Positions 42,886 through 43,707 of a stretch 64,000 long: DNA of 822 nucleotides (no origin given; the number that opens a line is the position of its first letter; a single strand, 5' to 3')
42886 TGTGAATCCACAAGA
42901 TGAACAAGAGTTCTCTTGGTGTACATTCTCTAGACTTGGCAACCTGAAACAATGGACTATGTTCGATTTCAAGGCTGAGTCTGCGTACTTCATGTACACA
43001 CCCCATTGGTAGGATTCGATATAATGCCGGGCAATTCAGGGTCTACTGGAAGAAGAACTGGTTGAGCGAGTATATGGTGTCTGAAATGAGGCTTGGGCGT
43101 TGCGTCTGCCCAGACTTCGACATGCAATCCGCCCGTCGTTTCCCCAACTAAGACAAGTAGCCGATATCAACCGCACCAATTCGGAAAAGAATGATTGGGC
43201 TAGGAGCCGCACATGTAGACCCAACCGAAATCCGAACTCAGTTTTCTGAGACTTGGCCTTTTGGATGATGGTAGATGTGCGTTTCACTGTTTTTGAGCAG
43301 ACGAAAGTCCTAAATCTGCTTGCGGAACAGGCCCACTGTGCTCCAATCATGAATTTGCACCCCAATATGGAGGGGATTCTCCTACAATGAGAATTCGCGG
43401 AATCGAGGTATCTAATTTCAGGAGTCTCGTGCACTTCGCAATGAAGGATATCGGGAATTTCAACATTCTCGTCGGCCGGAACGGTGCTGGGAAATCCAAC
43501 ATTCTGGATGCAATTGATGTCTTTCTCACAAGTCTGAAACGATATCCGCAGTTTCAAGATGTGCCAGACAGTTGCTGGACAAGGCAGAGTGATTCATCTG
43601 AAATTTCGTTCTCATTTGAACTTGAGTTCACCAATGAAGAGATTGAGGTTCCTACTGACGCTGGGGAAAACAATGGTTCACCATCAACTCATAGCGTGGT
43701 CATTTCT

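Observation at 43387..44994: Stand-alone OLD-family (ABC ATPase + TOPRIM) nuclease at the start of a low-GC island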

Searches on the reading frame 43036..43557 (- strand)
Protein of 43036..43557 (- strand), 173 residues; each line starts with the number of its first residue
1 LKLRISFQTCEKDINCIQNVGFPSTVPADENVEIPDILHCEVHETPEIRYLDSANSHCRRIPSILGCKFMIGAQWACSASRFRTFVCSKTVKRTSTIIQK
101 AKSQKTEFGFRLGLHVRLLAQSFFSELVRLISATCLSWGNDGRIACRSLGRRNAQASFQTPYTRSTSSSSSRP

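Call 22: search_protein_families(library=pfam, proteins=[window:43036-43557:-], max_evalue=0.01)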
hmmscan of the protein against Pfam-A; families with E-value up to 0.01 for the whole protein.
window:43036-43557:- (173 aa): 0 families
